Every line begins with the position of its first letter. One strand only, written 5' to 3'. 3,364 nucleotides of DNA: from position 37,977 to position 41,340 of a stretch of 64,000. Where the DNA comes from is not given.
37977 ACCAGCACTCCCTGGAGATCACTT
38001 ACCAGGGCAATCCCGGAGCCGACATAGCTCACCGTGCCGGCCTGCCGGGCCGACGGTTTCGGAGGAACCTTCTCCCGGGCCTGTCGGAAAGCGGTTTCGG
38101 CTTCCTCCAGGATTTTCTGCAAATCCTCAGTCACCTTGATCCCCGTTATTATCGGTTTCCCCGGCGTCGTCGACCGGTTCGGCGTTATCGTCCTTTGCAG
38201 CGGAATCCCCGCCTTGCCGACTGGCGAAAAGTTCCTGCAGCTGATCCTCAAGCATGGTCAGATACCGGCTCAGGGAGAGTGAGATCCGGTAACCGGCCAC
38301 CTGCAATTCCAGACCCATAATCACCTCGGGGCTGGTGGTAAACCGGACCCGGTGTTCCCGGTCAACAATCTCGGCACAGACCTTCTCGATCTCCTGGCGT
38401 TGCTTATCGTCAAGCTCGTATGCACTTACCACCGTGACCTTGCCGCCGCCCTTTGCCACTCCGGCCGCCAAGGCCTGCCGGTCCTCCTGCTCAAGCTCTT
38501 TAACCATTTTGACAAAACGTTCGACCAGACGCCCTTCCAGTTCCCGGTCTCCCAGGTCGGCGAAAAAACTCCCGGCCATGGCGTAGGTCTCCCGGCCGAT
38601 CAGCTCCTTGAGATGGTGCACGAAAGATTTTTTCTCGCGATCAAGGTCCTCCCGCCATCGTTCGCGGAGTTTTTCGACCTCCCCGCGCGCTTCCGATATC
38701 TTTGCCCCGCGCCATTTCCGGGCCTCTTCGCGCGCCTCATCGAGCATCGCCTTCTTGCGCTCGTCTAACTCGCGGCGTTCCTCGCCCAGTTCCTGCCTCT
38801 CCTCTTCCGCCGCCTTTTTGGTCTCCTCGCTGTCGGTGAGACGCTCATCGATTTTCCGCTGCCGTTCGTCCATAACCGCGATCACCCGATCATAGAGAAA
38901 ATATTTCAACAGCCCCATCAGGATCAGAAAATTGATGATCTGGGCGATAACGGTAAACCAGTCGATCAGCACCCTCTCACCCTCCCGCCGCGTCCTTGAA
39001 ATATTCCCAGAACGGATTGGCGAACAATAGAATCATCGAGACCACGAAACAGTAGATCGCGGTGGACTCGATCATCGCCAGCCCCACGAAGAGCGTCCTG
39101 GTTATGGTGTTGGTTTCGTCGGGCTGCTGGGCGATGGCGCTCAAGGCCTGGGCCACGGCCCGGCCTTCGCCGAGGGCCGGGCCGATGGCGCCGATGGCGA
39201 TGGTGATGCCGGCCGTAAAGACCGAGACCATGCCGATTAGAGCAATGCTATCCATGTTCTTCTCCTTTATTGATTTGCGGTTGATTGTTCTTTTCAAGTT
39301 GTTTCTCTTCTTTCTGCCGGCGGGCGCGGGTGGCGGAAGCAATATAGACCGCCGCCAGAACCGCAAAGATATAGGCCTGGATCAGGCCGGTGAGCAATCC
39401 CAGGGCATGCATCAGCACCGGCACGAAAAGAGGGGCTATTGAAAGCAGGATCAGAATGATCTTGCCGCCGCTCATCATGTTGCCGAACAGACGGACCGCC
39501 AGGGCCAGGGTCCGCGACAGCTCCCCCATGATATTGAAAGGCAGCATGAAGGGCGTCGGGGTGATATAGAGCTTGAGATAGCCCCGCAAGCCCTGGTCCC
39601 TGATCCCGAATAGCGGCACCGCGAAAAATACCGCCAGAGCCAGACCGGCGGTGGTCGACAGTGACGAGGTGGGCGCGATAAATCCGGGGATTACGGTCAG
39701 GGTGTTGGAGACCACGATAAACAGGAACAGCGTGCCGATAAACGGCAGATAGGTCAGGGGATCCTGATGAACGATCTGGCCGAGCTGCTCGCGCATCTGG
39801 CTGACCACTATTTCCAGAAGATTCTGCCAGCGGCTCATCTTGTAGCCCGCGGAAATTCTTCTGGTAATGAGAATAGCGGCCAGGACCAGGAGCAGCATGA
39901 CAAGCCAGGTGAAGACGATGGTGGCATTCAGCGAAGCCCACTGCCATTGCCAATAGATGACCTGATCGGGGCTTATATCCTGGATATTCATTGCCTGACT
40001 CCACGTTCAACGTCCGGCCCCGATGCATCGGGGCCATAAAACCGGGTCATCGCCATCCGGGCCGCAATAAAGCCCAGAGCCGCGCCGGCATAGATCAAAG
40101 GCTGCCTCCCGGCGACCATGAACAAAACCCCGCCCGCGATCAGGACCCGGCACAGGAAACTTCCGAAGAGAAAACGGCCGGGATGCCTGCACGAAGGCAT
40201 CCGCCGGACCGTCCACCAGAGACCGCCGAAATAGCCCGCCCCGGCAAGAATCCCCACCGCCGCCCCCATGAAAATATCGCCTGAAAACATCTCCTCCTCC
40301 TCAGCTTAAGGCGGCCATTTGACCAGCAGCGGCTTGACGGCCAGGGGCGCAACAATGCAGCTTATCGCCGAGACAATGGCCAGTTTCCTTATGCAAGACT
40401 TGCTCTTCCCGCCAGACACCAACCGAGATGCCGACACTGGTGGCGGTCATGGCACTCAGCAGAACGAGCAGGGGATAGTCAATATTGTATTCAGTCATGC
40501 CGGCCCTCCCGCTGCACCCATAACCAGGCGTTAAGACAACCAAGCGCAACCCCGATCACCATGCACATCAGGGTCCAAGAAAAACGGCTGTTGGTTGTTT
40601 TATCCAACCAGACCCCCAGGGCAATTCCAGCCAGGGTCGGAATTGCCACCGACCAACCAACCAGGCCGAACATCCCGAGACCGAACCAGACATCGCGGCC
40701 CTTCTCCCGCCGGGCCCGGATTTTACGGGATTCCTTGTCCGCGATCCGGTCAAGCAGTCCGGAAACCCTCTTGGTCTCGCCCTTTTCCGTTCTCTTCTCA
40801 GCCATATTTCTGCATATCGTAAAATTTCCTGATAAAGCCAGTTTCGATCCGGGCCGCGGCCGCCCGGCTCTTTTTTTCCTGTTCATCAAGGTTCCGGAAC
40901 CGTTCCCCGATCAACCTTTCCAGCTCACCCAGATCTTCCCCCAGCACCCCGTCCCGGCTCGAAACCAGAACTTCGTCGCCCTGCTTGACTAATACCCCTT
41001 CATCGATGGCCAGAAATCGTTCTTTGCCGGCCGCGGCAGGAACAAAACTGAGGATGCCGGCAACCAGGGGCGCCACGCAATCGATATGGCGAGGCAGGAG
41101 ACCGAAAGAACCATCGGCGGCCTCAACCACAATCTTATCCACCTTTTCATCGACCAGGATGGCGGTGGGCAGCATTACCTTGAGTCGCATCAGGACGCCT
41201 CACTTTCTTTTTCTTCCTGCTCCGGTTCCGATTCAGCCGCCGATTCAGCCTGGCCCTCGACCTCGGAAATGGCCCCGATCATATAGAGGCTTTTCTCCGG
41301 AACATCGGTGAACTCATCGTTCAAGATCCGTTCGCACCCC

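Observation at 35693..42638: Complete N-type ATPase operon (atpD-C-Q-R-B-E-F-A-G order), not a housekeeping F1Fo operon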

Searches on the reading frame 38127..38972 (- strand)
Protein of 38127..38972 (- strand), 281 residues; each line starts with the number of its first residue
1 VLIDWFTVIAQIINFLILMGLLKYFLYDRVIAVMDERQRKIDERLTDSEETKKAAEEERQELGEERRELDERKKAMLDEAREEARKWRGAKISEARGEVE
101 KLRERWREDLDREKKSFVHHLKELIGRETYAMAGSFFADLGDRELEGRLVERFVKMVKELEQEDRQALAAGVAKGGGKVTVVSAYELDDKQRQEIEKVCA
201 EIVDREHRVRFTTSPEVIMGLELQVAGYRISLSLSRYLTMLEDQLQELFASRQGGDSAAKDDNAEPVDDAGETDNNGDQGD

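Call 3: search_protein_families(library=pfam, proteins=[window:38127-38972:-], max_evalue=0.01)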
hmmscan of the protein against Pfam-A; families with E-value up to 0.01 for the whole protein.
window:38127-38972:- (281 aa): 2 families
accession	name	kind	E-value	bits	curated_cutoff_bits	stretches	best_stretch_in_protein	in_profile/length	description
PF00430.23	ATP-synt_B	-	7.9e-16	58.8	28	1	7-126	1-120/132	ATP synthase B/B' CF(0)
PF00213.23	OSCP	-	5.9e-08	33.4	22.3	1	175-245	101-172/172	ATP synthase delta (OSCP) subunit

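Call 4: search_protein_families(library=ncbifam, proteins=[window:38127-38972:-], max_evalue=0.01)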
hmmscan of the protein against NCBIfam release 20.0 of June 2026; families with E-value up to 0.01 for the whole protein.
window:38127-38972:- (281 aa): 23 families
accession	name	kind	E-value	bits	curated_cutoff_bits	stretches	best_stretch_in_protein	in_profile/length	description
NF011044.0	PRK14474.1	equivalog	2.1e-67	227.3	339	1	1-251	1-252/258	F0F1 ATP synthase subunit B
TIGR03321.1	alt_F1F0_F0_B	exception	9.5e-67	225.3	224.7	1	1-244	1-244/246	alternate F1F0 ATPase, F0 subunit B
NF009992.0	PRK13461.1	equivalog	1.7e-18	66.7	127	1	1-123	1-123/159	F0F1 ATP synthase subunit B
TIGR01144.1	ATP_synt_b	equivalog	4.1e-15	55.9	65.5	1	11-154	1-144/147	F0F1 ATP synthase subunit B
NF011043.0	PRK14473.1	equivalog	3.2e-14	53.2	168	1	3-126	6-129/164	F0F1 ATP synthase subunit B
NF009987.0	PRK13453.1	equivalog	3.7e-14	52.8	172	1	3-126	16-139/173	F0F1 ATP synthase subunit B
NF004411.0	PRK05759.1-2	equivalog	4.6e-13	49.5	131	1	6-133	5-132/156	F0F1 ATP synthase subunit B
NF009961.0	PRK13428.1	equivalog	1.1e-12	47.9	328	2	7-162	3-159/445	F0F1 ATP synthase subunit B/delta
NF005606.0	PRK07352.1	equivalog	5e-12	45.9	137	1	11-157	26-172/175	F0F1 ATP synthase subunit B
NF006293.0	PRK08476.1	equivalog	6.7e-12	45.8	118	1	6-123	8-125/141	F0F1 ATP synthase subunit B'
NF004412.0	PRK05759.1-3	equivalog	9.6e-12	45.1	156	1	6-157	28-180/185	F0F1 ATP synthase subunit B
NF005607.0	PRK07353.1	equivalog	1e-10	41.6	131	1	7-123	22-138/155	F0F1 ATP synthase subunit B'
NF011041.0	PRK14471.1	equivalog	1.1e-10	41.7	200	1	8-158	11-162/164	F0F1 ATP synthase subunit B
NF006292.0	PRK08475.1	equivalog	1.1e-10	41.5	166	1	8-121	28-141/171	F0F1 ATP synthase subunit B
NF004413.0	PRK05759.1-4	equivalog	9.1e-10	38.8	197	1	7-113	6-123/156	F0F1 ATP synthase subunit B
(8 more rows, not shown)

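Call 57: search_solved_structures(query=window:38127-38972:-, max_evalue=1, show_alignments=2)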
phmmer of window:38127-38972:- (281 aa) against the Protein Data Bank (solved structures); distinct sequences matched with E-value up to 1: 25.
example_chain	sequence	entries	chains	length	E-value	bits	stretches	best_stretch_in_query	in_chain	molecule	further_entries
9itj_U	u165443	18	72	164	1.3e-11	47.8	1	8-126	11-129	ATP synthase subunit b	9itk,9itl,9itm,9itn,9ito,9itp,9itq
6n2y_b1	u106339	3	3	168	1.3e-11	47.8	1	6-160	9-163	ATP synthase subunit b | Bacillus PS3 ATP synthase subunit b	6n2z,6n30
6n2d_b2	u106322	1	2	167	1.4e-11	47.7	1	6-160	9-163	ATP synthase subunit b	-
9jc1_B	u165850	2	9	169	1.4e-11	47.7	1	6-160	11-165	ATP synthase subunit b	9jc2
6n2y_b2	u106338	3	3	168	1.6e-10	44.2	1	6-129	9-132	ATP synthase subunit b | Bacillus PS3 ATP synthase subunit b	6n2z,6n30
9jc1_A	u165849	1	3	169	1.8e-10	44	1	6-129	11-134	ATP synthase subunit b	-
9vkp_d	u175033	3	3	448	3.8e-08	36.4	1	7-159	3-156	ATP synthase subunit b-delta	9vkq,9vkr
7jg5_d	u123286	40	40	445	2e-07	34.1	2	9-160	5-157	ATP synthase subunit b-delta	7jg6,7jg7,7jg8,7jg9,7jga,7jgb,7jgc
9o19_X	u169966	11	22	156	2.6e-07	33.7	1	7-130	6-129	ATP synthase subunit b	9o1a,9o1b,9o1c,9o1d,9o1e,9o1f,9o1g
7p2y_b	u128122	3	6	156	1.4e-06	31.3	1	6-127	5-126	ATP synthase subunit b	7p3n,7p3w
6oqr_X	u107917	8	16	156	0.00015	24.7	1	7-115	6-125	ATP synthase subunit b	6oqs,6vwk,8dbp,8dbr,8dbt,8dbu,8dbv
8dbw_X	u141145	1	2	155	0.0002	24.2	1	7-115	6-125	ATP synthase subunit b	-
5t4o_I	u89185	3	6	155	0.00022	24.1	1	7-115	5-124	ATP synthase subunit b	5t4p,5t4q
6oqt_X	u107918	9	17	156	0.00022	24.1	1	7-115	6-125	ATP synthase subunit b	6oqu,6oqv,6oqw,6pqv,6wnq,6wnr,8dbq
7jg5_b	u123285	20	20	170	0.00046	23.1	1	6-103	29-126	ATP synthase subunit b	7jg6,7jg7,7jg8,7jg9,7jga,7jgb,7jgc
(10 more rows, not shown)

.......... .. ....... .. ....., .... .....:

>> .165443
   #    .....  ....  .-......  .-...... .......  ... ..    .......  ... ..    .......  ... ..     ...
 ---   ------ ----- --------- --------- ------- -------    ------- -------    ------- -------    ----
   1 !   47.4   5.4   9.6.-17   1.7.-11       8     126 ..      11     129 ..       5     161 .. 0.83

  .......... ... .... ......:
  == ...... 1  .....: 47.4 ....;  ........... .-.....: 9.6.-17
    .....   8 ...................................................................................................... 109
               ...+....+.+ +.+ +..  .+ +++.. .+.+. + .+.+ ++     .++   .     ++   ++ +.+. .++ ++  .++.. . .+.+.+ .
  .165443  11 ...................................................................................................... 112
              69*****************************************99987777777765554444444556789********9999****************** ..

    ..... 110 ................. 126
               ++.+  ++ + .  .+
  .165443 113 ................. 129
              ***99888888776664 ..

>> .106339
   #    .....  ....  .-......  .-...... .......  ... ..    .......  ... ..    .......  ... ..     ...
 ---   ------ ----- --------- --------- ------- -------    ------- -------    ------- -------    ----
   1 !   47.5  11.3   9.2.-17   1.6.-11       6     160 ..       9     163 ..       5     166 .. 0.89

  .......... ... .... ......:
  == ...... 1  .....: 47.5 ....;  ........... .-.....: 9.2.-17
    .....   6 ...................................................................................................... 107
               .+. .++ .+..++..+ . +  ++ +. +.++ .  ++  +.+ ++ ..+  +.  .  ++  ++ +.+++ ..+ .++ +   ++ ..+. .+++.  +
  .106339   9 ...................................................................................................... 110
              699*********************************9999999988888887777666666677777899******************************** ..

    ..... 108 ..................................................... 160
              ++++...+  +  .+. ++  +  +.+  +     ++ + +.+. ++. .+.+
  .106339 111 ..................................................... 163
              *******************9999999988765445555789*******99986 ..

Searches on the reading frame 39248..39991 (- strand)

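Call 3: search_protein_families(library=pfam, proteins=[window:39248-39991:-], max_evalue=0.01)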
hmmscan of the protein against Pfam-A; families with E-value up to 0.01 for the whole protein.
window:39248-39991:- (247 aa): 2 families
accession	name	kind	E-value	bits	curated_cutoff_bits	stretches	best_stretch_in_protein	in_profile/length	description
PF00119.25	ATP-synt_A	-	7.1e-45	154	33.9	1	25-217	1-216/217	ATP synthase A chain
PF03616.19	Glt_symporter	-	0.0041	16.3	26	1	65-131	231-297/368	Sodium/glutamate symporter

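Call 4: search_protein_families(library=ncbifam, proteins=[window:39248-39991:-], max_evalue=0.01)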
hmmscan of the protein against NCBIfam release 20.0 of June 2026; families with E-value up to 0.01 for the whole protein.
window:39248-39991:- (247 aa): 15 families
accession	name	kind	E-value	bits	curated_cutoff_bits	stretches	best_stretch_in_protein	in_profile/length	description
TIGR03306.1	altF1_A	exception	3.9e-101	337.2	302.1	1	6-222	1-217/217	alternate F1F0 ATPase, F0 subunit A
NF004481.0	PRK05815.2-3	equivalog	1.8e-94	315.6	227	1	5-227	2-224/225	F0F1 ATP synthase subunit A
NF009954.0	PRK13420.1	equivalog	2.7e-67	226.8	272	1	20-230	18-226/229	F0F1 ATP synthase subunit A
NF009955.0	PRK13421.1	equivalog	1.7e-66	224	302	1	21-232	19-228/231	F0F1 ATP synthase subunit A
NF004486.0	PRK05815.3-4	equivalog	5e-39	134.4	272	1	20-221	24-223/224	F0F1 ATP synthase subunit A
TIGR01131.1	ATP_synt_6_or_A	equivalog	2.3e-37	129.1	102.6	1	27-220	15-226/227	F0F1 ATP synthase subunit A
NF004484.0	PRK05815.3-2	equivalog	1.2e-33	116.8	234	1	21-218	19-221/226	F0F1 ATP synthase subunit A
NF004482.0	PRK05815.2-4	equivalog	2.9e-28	99.3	225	1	19-221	25-248/252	F0F1 ATP synthase subunit A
NF004479.0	PRK05815.1-4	equivalog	2.6e-27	95.6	268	1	16-219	10-232/238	F0F1 ATP synthase subunit A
NF009953.0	PRK13419.1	equivalog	7.8e-24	84.6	460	1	23-234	111-342/346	F0F1 ATP synthase subunit A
NF004485.0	PRK05815.3-3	equivalog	6.7e-22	78.2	249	2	22-183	25-191/281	F0F1 ATP synthase subunit A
NF004477.0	PRK05815.1-1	equivalog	1.7e-20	73.6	280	1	12-221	35-265/268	F0F1 ATP synthase subunit A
NF004487.0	PRK05815.3-5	equivalog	4e-16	59.1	224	2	13-184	19-181/269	F0F1 ATP synthase subunit A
NF009952.0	PRK13417.1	equivalog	2.2e-09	37.2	531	2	25-104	98-180/352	F0F1 ATP synthase subunit A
TIGR00210.1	gltS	equivalog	0.008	15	310.75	1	66-131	230-295/398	sodium/glutamate symporter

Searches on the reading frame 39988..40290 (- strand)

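Call 3: search_protein_families(library=pfam, proteins=[window:39988-40290:-], max_evalue=0.01)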
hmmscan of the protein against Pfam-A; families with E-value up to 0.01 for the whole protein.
window:39988-40290:- (100 aa): 1 family
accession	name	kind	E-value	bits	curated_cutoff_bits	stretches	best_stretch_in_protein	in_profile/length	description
PF12966.13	AtpR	-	1.6e-20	73.7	26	1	8-85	5-82/86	N-ATPase, AtpR subunit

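Call 4: search_protein_families(library=ncbifam, proteins=[window:39988-40290:-], max_evalue=0.01)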
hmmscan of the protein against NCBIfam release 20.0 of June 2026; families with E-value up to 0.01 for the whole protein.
window:39988-40290:- (100 aa): 1 family
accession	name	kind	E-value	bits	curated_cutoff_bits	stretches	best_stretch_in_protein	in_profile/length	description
TIGR03165.1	F1F0_chp_2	hypoth_equivalog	1e-19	70.7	55.5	1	7-84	4-81/83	F1/F0 ATPase, Methanosarcina type, subunit 2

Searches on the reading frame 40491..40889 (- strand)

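Call 3: search_protein_families(library=pfam, proteins=[window:40491-40889:-], max_evalue=0.01)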
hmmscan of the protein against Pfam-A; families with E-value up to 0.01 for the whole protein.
window:40491-40889:- (132 aa): 3 families
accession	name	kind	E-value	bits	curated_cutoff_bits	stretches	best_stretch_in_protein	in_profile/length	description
PF09527.15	ATPase_gene1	-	1.1e-14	54.7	26.6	1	71-124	1-54/54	Putative F0F1-ATPase subunit Ca2+/Mg2+ transporter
PF00468.22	Ribosomal_L34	-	0.0061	16.9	25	0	39-66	12-40/44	Ribosomal protein L34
PF20177.3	DUF6542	-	0.0093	16.4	27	0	75-129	1-52/123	Domain of unknown function (DUF6542)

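Call 4: search_protein_families(library=ncbifam, proteins=[window:40491-40889:-], max_evalue=0.01)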
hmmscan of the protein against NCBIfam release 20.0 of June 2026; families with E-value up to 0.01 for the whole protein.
window:40491-40889:- (132 aa): 1 family
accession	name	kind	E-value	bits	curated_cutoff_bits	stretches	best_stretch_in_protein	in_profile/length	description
TIGR02230.1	ATPase_gene1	hypoth_equivalog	2.8e-40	136.6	46.7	1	30-128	2-99/100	putative F0F1-ATPase subunit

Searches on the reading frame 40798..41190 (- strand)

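Call 3: search_protein_families(library=pfam, proteins=[window:40798-41190:-], max_evalue=0.01)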
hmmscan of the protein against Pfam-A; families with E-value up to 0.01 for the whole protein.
window:40798-41190:- (130 aa): 1 family
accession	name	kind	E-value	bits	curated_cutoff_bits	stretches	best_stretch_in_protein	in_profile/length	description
PF02823.21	ATP-synt_DE_N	-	1.4e-17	63.8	27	1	1-78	1-77/80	ATP synthase, Delta/Epsilon chain, beta-sandwich domain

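Call 4: search_protein_families(library=ncbifam, proteins=[window:40798-41190:-], max_evalue=0.01)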
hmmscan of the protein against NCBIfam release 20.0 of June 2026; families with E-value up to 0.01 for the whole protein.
window:40798-41190:- (130 aa): 17 families
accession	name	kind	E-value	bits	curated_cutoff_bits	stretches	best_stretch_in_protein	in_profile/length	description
NF004871.0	PRK06228.1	equivalog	2.1e-46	157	135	1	1-128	5-132/133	F0F1 ATP synthase subunit epsilon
TIGR03166.1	alt_F1F0_F1_eps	hypoth_equivalog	7.9e-40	135.6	100.1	1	2-123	1-122/122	alternate F1F0 ATPase, F1 subunit epsilon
NF009981.0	PRK13447.1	equivalog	6.3e-24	84.4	160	1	1-125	5-130/151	F0F1 ATP synthase subunit epsilon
NF009979.0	PRK13444.1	equivalog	5e-11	43.1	163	1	2-106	7-104/127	F0F1 ATP synthase subunit epsilon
TIGR01216.1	ATP_synt_epsi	equivalog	2.2e-10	40.6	67.25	1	1-107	2-109/130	ATP synthase F1 subunit epsilon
NF009980.0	PRK13446.1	equivalog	2.3e-08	34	129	1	1-76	5-78/136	F0F1 ATP synthase subunit epsilon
NF009985.0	PRK13451.1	equivalog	1.3e-07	31.8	112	1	1-96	1-88/101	F0F1 ATP synthase subunit epsilon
NF001846.0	PRK00571.1-3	equivalog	4.1e-07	30.3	132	1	1-76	4-78/137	F0F1 ATP synthase subunit epsilon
NF009984.0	PRK13450.1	equivalog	8e-06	25.8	164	1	1-76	5-79/133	F0F1 ATP synthase subunit epsilon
NF001847.0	PRK00571.1-4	equivalog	1.3e-05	24.9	135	1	14-93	17-95/139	F0F1 ATP synthase subunit epsilon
NF001851.0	PRK00571.2-4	equivalog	3e-05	24.1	131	1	6-105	10-110/135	F0F1 ATP synthase subunit epsilon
NF001812.0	PRK00539.1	equivalog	0.00021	21.4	172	1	1-109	4-109/133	F0F1 ATP synthase subunit epsilon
NF002403.0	PRK01474.1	equivalog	0.00027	21.4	131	1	2-48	6-52/112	F0F1 ATP synthase subunit epsilon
NF009982.0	PRK13448.1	equivalog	0.00041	20.5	146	1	4-101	7-104/135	F0F1 ATP synthase subunit epsilon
NF011322.0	PRK14735.1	equivalog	0.00065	19.6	202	1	4-74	6-74/139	F0F1 ATP synthase subunit epsilon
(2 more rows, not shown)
